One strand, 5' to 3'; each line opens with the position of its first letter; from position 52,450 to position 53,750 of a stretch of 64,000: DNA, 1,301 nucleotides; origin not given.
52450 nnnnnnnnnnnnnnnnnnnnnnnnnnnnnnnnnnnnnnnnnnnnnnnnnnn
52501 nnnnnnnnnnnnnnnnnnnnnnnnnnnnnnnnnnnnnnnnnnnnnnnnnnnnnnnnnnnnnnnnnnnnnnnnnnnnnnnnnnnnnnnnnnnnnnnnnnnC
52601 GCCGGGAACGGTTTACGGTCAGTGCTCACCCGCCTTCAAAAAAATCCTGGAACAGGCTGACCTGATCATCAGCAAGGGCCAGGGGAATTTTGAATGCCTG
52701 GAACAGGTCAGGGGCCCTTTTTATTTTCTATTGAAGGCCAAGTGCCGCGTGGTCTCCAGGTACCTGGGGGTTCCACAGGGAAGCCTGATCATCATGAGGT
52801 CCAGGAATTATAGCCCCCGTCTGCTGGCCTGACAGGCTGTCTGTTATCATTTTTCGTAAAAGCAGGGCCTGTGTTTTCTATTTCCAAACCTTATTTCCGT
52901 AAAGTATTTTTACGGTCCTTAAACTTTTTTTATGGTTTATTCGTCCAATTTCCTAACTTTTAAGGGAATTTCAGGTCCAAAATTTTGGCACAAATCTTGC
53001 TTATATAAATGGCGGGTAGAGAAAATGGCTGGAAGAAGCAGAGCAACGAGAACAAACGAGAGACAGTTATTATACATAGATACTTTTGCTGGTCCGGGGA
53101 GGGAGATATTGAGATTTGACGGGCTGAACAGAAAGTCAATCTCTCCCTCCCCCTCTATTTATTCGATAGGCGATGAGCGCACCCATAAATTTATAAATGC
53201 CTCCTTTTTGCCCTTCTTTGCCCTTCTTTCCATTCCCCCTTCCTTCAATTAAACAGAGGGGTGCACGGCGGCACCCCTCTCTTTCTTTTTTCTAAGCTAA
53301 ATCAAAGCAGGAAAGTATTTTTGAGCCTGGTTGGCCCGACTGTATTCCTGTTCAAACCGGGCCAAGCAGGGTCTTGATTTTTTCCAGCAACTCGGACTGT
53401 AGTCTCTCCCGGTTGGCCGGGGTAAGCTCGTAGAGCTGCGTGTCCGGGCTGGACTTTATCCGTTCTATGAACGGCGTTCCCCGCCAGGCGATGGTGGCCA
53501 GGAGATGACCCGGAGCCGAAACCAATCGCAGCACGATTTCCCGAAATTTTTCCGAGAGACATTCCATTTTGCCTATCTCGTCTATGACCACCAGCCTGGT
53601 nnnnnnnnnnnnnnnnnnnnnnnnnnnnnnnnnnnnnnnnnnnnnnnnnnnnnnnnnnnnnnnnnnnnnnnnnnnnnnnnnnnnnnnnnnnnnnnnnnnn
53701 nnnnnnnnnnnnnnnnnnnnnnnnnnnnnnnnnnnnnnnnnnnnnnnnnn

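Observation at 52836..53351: Low-GC island with a consensus sigma-54 promoter driving a short, structured, terminator-bounded transcript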

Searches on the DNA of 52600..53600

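Call 4: search_rna_families(source=window, start=52600, end=53600, threshold=evalue, max_evalue=10, show_alignments=3)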
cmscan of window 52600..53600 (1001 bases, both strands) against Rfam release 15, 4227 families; matches with E-value up to 10: 8.
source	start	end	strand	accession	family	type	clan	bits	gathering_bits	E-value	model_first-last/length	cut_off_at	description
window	53094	53159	-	RF00684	mir-122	Gene; miRNA;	-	22.1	70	0.076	1-73/73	no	mir-122 microRNA precursor family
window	53091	53164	+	RF01911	MIR2118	Gene; miRNA;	-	19.1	85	0.59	1-170/170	no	MIR2118 microRNA precursor family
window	53109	53283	+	RF01820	RsaE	Gene; sRNA;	-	18.3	79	2.8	1-112/112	no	RNA Staph. aureus E (RoxS)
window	52694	52763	+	RF00665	mir-290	Gene; miRNA;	CL00096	17.9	51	1.6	1-70/70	no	mir-290 microRNA precursor family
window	53092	53155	-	RF03778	mir-483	Gene; miRNA;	-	16.1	60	6.2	1-75/75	no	mir-483 microRNA precursor family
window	53312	53384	+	RF04244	MIR169_6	Gene; miRNA;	CL00098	14.5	54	9.9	1-99/99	no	MIR169_6 microRNA precursor family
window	52885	52979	-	RF01766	cspA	Cis-reg; thermoregulator;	-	14.2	78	0.4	74-163/428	no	cspA thermoregulator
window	53094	53154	-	RF00752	mir-14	Gene; miRNA;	-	14.2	53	9.5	1-63/63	no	mir-14 microRNA precursor family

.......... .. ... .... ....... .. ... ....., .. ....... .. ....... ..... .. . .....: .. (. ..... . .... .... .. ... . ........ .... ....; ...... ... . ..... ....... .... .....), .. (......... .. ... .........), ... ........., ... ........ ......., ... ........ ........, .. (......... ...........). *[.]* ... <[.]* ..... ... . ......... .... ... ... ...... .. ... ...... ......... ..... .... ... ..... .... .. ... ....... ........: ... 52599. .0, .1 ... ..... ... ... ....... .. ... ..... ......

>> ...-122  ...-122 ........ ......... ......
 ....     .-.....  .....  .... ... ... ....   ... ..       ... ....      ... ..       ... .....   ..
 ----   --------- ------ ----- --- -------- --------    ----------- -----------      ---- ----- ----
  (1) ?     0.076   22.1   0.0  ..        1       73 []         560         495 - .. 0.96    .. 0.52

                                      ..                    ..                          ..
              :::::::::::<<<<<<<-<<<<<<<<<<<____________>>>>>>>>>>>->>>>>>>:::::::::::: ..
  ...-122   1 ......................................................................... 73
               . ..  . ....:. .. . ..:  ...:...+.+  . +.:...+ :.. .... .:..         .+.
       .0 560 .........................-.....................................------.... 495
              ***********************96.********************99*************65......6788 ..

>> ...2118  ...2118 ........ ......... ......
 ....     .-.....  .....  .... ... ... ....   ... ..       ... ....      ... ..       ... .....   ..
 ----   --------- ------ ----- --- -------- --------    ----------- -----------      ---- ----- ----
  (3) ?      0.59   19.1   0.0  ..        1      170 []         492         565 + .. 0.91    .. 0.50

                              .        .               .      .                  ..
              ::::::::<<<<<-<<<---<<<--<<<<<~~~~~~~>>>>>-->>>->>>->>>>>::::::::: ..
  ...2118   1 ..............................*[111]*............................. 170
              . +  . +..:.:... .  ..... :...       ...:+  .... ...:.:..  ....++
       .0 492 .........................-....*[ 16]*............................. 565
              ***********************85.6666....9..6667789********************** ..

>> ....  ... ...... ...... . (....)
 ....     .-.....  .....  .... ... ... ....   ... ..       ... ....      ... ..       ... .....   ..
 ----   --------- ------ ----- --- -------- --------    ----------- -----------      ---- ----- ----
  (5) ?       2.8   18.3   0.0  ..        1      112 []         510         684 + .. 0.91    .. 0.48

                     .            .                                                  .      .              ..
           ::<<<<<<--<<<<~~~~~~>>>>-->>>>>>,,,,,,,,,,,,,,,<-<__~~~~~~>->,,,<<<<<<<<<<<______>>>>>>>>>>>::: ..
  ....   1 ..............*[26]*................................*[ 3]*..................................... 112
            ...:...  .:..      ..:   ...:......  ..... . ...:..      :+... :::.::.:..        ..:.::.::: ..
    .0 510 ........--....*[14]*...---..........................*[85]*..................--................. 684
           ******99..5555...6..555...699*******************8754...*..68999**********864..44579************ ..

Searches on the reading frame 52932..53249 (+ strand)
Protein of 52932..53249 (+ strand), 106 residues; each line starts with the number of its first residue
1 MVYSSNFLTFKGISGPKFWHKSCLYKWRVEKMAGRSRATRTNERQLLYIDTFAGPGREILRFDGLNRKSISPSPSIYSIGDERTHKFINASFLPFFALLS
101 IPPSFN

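Call 11: search_protein_families(library=pfam, proteins=[window:52932-53249:+])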
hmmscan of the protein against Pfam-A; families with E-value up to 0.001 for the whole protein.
window:52932-53249:+ (106 aa): 0 families
